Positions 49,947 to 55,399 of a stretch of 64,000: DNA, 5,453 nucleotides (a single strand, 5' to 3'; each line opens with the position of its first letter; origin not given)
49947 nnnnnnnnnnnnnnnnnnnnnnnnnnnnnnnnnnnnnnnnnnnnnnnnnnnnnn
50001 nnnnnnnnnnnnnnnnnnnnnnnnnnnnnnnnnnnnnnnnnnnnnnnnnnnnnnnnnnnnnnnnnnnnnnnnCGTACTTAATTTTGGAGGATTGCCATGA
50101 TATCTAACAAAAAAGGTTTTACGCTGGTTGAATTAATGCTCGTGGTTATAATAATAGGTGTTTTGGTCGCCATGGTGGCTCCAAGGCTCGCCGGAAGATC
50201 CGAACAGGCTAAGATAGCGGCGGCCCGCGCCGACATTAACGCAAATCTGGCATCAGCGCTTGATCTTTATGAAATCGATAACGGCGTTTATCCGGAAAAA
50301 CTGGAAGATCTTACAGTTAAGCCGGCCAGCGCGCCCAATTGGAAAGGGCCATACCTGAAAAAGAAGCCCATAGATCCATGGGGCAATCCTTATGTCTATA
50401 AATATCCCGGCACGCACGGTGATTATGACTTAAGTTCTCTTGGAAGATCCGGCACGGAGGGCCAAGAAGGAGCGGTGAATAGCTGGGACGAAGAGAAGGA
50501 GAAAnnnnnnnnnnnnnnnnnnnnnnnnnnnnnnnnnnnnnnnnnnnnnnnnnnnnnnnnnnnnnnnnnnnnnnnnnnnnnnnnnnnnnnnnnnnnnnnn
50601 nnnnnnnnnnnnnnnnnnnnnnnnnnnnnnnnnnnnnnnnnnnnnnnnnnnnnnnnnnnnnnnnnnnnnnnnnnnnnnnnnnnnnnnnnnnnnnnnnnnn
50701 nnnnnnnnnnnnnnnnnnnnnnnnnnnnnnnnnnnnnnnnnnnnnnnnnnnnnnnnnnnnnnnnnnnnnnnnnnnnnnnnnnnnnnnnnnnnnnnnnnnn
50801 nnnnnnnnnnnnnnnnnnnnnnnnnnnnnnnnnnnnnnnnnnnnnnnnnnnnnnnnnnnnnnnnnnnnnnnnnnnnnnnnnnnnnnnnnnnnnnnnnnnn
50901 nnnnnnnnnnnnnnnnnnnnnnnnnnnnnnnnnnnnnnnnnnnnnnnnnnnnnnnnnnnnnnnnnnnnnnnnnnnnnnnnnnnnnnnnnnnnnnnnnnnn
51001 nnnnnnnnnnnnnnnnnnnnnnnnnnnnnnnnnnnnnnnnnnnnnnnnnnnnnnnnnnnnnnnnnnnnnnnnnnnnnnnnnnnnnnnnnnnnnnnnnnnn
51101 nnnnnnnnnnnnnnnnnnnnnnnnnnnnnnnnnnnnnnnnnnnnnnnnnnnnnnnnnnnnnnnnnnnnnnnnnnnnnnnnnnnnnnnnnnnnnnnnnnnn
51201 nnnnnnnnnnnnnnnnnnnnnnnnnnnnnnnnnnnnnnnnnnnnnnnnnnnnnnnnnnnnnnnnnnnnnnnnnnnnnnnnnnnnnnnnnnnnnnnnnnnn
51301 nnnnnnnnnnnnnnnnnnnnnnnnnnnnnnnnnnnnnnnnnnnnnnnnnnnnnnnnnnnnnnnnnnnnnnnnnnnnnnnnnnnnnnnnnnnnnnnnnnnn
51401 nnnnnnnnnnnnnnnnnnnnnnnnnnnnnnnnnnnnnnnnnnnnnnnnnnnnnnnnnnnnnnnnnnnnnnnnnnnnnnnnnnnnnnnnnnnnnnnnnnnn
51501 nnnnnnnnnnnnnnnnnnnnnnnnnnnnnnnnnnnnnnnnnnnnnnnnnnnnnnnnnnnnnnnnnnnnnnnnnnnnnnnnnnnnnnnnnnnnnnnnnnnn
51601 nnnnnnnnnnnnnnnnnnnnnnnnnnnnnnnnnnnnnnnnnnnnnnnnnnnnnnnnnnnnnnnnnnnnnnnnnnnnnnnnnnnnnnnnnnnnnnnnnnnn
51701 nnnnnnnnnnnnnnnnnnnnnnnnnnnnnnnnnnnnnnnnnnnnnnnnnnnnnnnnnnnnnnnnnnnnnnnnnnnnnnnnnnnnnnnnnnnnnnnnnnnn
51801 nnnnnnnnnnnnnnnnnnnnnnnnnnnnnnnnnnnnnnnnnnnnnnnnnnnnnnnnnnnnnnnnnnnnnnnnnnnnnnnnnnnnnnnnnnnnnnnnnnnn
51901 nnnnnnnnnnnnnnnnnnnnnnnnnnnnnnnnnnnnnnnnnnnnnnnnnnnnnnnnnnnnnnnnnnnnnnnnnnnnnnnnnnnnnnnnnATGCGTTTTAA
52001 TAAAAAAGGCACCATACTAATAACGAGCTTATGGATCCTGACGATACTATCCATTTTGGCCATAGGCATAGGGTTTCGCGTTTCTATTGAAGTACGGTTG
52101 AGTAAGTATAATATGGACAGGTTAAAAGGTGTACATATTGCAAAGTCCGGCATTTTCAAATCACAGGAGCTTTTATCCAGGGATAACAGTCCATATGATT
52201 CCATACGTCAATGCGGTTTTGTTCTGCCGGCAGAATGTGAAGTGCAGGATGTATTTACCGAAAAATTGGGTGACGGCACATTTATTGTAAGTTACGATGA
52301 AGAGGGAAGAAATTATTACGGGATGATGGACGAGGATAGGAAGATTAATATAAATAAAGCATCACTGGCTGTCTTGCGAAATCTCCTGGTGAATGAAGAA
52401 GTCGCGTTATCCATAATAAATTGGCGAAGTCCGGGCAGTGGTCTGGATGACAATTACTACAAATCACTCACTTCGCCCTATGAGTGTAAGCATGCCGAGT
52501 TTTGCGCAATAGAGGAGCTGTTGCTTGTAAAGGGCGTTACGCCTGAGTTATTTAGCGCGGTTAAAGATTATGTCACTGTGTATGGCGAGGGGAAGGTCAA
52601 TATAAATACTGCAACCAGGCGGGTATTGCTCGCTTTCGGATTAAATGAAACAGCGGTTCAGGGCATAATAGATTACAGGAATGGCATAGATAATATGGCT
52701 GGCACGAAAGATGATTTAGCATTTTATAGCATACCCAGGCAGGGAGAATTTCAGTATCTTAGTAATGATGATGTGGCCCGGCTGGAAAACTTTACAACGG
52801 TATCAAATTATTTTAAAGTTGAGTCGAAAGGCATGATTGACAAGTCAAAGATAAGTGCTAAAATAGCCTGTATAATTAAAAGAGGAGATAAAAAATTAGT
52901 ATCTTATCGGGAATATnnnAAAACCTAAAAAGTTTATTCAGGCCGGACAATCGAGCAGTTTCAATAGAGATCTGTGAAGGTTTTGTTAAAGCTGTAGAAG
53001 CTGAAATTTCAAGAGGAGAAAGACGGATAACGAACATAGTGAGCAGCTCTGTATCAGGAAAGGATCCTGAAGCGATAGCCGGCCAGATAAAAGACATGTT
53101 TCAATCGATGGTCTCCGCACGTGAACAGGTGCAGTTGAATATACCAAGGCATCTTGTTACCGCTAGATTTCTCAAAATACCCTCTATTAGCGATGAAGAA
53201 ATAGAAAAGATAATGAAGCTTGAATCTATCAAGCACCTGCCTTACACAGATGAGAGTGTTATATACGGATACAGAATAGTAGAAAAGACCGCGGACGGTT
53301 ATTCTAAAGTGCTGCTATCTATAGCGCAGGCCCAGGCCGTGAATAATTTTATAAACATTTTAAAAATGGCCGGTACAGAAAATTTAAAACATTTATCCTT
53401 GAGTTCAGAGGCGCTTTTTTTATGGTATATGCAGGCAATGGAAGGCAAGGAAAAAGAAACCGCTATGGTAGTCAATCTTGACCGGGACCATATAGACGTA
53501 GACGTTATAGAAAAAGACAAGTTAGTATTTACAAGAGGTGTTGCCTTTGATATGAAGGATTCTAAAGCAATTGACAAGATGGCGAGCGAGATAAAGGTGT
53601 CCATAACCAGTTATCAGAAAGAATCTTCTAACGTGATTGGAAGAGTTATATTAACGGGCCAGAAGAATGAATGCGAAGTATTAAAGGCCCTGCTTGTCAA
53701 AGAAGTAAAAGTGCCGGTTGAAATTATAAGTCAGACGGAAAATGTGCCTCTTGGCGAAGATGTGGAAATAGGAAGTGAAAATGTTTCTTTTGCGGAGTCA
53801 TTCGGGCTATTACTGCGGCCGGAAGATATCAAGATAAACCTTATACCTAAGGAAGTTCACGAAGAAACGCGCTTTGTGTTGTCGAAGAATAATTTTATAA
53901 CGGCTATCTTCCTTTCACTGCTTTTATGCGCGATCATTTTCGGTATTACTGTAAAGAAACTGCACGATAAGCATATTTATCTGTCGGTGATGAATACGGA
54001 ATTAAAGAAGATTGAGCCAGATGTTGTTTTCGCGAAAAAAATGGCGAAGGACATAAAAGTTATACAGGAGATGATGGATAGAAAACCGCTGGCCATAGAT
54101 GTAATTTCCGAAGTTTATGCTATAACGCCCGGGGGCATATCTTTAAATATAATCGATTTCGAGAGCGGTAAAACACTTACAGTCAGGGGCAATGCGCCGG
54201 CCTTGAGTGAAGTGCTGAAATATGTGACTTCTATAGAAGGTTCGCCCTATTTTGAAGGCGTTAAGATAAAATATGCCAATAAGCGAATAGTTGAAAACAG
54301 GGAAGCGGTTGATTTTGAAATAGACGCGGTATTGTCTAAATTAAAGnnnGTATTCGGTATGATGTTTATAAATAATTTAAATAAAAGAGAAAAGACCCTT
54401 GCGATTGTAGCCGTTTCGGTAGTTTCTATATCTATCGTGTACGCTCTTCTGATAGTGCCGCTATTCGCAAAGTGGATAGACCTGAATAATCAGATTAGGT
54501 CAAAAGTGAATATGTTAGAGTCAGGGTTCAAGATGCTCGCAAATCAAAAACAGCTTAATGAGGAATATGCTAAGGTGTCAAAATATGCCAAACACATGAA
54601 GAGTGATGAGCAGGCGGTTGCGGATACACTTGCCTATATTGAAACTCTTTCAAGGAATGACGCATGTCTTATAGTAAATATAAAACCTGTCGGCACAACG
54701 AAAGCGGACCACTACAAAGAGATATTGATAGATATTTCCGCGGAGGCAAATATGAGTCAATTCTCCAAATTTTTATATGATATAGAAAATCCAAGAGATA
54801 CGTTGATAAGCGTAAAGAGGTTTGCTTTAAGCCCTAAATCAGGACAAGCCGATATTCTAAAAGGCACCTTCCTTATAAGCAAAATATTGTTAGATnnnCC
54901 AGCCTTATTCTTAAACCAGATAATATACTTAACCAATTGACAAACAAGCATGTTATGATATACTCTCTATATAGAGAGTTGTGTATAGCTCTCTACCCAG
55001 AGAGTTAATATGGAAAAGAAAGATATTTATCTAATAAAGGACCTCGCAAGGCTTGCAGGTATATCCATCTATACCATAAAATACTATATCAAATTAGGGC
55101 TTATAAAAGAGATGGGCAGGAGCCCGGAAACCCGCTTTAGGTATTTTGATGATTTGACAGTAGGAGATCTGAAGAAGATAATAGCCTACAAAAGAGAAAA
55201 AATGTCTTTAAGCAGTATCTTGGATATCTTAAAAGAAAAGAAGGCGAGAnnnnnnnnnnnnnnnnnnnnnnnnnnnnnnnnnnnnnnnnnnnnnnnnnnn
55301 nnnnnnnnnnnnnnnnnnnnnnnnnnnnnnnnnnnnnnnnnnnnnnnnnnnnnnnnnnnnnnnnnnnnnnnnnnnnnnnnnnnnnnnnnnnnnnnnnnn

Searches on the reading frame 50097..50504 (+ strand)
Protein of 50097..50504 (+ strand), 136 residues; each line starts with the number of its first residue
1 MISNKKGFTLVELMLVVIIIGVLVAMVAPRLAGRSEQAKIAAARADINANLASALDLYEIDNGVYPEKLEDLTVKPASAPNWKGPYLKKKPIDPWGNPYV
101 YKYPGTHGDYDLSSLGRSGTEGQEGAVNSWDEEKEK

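Call 10: search_protein_families(library=pfam, proteins=[window:50097-50504:+], max_evalue=0.01)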
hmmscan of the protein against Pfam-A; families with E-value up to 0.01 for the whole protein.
window:50097-50504:+ (136 aa): 2 families
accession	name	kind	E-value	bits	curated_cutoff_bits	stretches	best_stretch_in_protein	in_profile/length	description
PF08334.16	T2SSG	-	3.8e-29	101.3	21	1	31-126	2-101/108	Type II secretion system (T2SS), protein G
PF07963.17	N_methyl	-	8.6e-08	31.9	21.2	1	3-27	2-26/27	Prokaryotic N-terminal methylation motif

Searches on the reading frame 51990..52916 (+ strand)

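Call 10: search_protein_families(library=pfam, proteins=[window:51990-52916:+], max_evalue=0.01)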
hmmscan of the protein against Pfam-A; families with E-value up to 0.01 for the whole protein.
window:51990-52916:+ (309 aa): 2 families
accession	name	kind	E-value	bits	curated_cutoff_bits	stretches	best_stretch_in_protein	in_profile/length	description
PF12836.13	HHH_3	-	7.7e-12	45.6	27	1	201-231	4-35/65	Helix-hairpin-helix motif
PF21687.3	T2SSK_1st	-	9.2e-09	36.4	26.2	1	138-198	40-105/107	Type II secretion system (T2SS), protein K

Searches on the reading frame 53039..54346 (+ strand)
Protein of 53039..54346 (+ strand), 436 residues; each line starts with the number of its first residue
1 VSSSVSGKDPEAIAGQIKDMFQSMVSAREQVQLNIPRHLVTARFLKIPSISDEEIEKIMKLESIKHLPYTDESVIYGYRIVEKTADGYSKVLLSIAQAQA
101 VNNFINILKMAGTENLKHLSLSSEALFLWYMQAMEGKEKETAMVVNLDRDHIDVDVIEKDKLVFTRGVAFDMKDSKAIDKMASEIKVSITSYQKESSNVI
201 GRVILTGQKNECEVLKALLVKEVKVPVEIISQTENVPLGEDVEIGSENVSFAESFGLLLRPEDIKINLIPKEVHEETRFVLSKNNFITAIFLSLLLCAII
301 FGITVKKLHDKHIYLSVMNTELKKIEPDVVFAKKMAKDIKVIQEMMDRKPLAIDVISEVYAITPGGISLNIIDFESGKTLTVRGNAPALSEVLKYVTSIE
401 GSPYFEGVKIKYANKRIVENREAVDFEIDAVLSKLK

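Call 10: search_protein_families(library=pfam, proteins=[window:53039-54346:+], max_evalue=0.01)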
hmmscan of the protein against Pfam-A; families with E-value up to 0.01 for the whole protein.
window:53039-54346:+ (436 aa): 3 families
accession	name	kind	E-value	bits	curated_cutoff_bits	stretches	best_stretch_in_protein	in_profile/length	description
PF11104.14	PilM_2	-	2.2e-11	43.7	27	1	8-170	42-210/340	Type IV pilus assembly protein PilM;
PF05137.18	PilN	-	2.7e-07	30.9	22.8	1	356-430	3-76/78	Fimbrial assembly protein (PilN)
PF16104.10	FPRL1_inhibitor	-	0.00079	20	27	0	51-91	22-63/105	Formyl peptide receptor-like 1 inhibitory protein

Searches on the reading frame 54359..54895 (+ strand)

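Call 10: search_protein_families(library=pfam, proteins=[window:54359-54895:+], max_evalue=0.01)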
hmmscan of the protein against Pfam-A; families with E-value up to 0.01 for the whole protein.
window:54359-54895:+ (179 aa): 2 families
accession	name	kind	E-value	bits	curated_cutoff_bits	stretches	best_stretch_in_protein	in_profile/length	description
PF04350.18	PilO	-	0.00032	21.3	22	1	58-168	24-133/145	Pilus assembly protein, PilO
PF04612.17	T2SSM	-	0.0018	19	27.8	1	5-77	9-81/160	Type II secretion system (T2SS), protein M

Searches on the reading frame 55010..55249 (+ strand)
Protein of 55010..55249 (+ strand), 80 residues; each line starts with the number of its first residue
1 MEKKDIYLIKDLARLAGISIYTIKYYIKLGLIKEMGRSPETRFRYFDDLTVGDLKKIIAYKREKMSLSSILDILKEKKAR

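Call 10: search_protein_families(library=pfam, proteins=[window:55010-55249:+], max_evalue=0.01)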
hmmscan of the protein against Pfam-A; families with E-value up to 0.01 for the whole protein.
window:55010-55249:+ (80 aa): 2 families
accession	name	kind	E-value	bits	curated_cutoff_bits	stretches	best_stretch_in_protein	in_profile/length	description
PF13411.12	MerR_1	-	2.2e-11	44.2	21.6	1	7-76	1-68/69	MerR HTH family regulatory protein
PF00376.29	MerR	-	3.9e-08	33.4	28.2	1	9-38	2-31/38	MerR family regulatory protein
